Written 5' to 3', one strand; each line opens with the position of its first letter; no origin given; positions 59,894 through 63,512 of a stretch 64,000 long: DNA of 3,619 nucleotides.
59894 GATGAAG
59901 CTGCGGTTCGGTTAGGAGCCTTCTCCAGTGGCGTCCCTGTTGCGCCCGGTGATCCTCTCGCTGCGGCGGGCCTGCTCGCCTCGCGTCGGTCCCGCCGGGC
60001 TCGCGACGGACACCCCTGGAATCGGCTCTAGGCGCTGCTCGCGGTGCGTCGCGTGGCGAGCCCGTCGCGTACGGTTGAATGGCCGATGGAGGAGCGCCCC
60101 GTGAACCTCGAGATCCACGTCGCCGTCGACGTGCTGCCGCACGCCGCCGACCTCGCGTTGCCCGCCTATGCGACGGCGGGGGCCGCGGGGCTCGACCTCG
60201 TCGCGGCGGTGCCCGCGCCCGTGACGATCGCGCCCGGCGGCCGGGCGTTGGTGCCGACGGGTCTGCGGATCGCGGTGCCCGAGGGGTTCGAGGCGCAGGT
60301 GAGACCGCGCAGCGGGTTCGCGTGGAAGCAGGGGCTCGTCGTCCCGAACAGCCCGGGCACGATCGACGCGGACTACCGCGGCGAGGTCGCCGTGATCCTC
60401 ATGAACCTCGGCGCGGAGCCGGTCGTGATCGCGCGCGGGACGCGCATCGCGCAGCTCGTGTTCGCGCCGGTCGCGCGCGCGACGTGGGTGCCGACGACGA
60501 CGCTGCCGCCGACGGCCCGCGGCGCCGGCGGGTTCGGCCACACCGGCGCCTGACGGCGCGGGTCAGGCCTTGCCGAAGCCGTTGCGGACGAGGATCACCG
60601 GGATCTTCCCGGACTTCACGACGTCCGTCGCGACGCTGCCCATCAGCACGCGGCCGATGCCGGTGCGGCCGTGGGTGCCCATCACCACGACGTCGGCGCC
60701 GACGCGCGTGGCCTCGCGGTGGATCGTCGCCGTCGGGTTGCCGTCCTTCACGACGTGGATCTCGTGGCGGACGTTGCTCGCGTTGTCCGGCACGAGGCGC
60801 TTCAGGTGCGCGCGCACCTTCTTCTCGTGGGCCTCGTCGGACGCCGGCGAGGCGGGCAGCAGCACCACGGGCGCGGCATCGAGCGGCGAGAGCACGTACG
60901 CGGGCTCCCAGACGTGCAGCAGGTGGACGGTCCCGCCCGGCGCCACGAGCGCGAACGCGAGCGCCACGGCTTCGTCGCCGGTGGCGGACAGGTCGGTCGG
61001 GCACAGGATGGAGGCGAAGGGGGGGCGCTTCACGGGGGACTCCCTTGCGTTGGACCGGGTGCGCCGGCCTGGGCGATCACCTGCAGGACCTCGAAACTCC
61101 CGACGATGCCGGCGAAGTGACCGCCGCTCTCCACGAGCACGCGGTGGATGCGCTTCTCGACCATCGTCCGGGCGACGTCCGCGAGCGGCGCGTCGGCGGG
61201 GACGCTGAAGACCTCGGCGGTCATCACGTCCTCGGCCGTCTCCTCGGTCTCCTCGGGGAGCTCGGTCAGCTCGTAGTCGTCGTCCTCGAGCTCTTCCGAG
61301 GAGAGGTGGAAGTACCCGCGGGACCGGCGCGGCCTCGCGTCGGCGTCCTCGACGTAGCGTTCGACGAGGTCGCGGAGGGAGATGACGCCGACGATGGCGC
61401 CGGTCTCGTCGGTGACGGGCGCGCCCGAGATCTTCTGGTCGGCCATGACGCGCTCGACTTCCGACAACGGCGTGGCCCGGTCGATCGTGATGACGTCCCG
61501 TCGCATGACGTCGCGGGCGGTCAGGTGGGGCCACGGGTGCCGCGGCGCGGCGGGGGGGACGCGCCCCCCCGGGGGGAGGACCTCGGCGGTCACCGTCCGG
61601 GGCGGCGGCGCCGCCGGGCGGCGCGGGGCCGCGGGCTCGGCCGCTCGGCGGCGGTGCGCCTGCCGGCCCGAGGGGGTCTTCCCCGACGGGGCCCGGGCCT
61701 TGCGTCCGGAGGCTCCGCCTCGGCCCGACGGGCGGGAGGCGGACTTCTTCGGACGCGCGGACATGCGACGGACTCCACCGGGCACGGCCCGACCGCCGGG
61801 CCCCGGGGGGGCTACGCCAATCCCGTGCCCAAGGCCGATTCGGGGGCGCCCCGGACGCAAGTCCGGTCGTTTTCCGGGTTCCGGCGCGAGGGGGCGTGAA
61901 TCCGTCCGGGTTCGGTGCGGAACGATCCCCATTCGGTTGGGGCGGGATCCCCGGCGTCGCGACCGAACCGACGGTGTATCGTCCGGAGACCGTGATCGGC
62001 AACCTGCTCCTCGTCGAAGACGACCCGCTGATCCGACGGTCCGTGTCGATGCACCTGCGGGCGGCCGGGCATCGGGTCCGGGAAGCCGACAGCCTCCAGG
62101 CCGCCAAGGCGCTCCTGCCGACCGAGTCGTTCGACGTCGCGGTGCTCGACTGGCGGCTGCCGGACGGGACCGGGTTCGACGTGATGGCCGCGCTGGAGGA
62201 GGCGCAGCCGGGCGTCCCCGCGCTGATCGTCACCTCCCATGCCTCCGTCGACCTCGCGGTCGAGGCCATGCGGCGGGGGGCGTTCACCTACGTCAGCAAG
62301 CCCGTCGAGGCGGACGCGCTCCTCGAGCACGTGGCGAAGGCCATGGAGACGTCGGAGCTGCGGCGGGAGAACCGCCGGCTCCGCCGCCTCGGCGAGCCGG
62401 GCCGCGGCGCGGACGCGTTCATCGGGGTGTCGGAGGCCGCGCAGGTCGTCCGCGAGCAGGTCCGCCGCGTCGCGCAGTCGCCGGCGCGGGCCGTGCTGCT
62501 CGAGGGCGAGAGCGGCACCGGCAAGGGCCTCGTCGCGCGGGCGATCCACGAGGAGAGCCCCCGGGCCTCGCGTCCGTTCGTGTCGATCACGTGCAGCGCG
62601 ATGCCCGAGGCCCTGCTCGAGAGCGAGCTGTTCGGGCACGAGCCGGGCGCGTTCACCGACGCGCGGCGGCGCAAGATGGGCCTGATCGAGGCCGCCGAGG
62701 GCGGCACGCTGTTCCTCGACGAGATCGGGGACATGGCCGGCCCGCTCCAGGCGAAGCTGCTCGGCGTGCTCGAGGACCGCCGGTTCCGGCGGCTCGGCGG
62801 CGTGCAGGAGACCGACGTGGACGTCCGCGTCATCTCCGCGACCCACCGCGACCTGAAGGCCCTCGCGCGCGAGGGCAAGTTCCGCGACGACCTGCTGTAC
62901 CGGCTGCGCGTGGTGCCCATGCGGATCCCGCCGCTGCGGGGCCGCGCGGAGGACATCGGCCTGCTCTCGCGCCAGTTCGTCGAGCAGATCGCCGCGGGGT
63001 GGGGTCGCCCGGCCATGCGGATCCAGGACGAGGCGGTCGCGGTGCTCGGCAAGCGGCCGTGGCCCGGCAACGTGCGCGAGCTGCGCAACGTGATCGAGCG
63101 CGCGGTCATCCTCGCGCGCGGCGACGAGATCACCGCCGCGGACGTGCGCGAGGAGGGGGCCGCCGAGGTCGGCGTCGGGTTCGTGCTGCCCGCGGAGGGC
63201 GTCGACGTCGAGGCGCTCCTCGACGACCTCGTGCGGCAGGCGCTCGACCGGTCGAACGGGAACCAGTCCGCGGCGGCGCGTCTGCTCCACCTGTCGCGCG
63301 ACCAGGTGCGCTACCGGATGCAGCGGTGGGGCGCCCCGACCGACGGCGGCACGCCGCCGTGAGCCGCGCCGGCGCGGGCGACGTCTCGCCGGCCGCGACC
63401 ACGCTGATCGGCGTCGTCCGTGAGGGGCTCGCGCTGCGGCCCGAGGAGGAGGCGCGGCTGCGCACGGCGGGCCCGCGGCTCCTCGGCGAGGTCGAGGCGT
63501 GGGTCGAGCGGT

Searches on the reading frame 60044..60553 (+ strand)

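Call 60: search_protein_families(library=pfam, proteins=[window:60044-60553:+], max_evalue=0.001)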
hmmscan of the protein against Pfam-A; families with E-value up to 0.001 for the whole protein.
window:60044-60553:+ (169 aa): 2 families
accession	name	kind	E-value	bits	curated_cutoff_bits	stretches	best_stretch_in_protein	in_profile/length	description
PF00692.24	dUTPase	-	2.8e-33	114.9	22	1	38-168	4-129/129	dUTPase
PF22769.1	DCD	-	4.7e-12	46.7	27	1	60-141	71-151/153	dCTP deaminase-like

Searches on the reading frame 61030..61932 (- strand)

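Call 61: search_protein_families(library=pfam, proteins=[window:61030-61932:-], max_evalue=0.01)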
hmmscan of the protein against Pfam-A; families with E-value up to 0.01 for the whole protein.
window:61030-61932:- (300 aa): 1 family
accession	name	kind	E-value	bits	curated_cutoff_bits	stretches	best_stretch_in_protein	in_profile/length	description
PF00571.33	CBS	-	1.3e-26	93.1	24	2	139-193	1-55/57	CBS domain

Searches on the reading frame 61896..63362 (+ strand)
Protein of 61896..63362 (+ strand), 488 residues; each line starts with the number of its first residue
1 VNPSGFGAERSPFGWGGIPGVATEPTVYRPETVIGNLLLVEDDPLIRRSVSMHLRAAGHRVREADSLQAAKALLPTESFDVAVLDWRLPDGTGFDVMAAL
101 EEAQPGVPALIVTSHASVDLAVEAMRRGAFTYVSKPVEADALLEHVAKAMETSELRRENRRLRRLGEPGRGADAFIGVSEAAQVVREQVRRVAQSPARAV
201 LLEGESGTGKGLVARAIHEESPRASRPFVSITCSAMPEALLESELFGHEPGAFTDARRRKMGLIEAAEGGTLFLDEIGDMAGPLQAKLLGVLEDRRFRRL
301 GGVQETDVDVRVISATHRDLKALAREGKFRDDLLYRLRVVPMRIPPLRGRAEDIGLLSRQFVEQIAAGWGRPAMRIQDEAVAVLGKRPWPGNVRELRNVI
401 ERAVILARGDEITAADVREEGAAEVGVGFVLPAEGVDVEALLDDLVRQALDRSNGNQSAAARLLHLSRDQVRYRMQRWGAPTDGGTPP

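Call 61: search_protein_families(library=pfam, proteins=[window:61896-63362:+], max_evalue=0.01)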
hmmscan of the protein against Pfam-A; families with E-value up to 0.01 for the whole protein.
window:61896-63362:+ (488 aa): 14 families
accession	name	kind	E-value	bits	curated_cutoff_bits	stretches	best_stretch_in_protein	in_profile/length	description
PF00158.32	Sigma54_activat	-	6.1e-64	215.2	20.2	1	176-342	2-167/168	Sigma-54 interaction domain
PF00072.30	Response_reg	-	5.8e-25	88.1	30.2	1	38-146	2-110/111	Response regulator receiver domain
PF25601.1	AAA_lid_14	-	3.2e-21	75.4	27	1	348-420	1-73/87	AAA+ ATPase lid domain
PF14532.12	Sigma54_activ_2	-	4.8e-20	72.6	25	1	176-347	1-138/138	Sigma-54 interaction domain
PF02954.25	HTH_8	-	9e-10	38.6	22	1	445-478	9-42/42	Bacterial regulatory protein, Fis family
PF07728.20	AAA_5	-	1.7e-07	31.8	22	1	200-317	2-122/139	AAA domain (dynein-related subfamily)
PF00004.35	AAA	-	1.5e-05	25.9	21.2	1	200-318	1-110/131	ATPase family associated with various cellular activities (AAA)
PF13191.12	AAA_16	-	2.4e-05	25.4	32.6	1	185-252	12-85/167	AAA ATPase domain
PF13556.12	HTH_30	-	0.00039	20.6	27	1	452-478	10-36/59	PucR C-terminal helix-turn-helix domain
PF06068.19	TIP49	-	0.00095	18.9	23.8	1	174-235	25-87/347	TIP49 P-loop domain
PF13401.12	AAA_22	-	0.001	19.9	27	1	196-236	4-44/130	AAA domain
PF13518.12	HTH_28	-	0.0018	18.7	25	1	446-479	6-37/52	Helix-turn-helix domain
PF05673.19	DUF815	-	0.0034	17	23.8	1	174-223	29-79/249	Protein of unknown function (DUF815)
PF13604.12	AAA_30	-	0.006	16.8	27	0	186-243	7-64/191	AAA domain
